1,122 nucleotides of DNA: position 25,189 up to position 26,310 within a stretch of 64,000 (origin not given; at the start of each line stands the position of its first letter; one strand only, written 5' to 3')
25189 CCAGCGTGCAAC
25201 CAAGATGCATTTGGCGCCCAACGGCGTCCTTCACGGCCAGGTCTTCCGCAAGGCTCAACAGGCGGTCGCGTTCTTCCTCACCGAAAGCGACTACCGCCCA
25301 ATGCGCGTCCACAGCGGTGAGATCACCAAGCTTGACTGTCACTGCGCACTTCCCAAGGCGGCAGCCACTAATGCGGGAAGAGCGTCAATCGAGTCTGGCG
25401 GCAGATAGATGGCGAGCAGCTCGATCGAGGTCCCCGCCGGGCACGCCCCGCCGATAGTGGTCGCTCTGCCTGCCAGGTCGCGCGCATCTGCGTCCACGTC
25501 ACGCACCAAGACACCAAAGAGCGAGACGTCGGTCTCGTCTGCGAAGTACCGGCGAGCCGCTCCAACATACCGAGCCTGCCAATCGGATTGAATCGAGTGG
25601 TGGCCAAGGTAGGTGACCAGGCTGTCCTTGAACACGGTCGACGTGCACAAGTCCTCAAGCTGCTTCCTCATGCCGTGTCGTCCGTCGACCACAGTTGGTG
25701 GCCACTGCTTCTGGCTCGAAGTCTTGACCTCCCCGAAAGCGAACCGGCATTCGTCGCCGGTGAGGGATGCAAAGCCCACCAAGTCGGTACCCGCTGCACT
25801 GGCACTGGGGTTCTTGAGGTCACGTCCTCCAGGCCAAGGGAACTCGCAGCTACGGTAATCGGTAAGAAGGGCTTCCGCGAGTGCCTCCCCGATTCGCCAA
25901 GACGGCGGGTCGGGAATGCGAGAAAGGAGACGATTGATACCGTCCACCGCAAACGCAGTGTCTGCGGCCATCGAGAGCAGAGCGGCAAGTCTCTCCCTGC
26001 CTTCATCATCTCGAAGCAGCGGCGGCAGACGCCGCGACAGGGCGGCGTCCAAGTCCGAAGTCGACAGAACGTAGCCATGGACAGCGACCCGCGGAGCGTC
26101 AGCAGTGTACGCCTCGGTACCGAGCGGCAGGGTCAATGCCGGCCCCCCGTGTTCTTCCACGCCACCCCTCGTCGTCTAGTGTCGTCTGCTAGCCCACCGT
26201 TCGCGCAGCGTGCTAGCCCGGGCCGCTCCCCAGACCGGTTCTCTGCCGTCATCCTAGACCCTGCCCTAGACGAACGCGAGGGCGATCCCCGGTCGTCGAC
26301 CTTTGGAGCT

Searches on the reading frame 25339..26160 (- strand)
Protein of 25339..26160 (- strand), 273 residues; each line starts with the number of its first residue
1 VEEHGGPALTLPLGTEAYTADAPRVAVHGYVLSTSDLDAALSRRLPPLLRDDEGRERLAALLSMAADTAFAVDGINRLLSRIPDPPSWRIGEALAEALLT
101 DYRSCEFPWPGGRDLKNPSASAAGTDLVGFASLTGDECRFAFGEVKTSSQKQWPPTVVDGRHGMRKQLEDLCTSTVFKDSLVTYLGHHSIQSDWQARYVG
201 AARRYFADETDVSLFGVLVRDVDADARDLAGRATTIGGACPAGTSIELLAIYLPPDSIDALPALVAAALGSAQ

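Call 6: search_protein_families(library=ncbifam, proteins=[window:25339-26160:-], max_evalue=0.1)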
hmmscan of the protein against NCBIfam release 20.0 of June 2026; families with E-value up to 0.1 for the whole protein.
window:25339-26160:- (273 aa): 0 families

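Call 8: search_protein_families(library=phrogs, proteins=[window:25339-26160:-], max_evalue=0.1)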
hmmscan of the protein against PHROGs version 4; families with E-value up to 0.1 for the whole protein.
window:25339-26160:- (273 aa): 0 families

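Call 43: search_protein_families(library=pfam, proteins=[window:25339-26160:-], max_evalue=0.01)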
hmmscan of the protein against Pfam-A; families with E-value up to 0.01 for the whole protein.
window:25339-26160:- (273 aa): 0 families

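Call 44: search_protein_families(library=padloc, proteins=[window:25339-26160:-], max_evalue=0.01)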
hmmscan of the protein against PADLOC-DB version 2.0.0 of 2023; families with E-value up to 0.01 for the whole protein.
window:25339-26160:- (273 aa): 3 families
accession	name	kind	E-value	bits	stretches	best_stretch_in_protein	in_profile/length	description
PDLC04529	PDC-M23A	-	2.8e-87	290.1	1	10-270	2-262/265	-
PDLC04527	PDC-M23A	-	5e-63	210.8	1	15-259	7-253/263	-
PDLC04528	PDC-M23A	-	1.3e-25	88.6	1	19-254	15-248/265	-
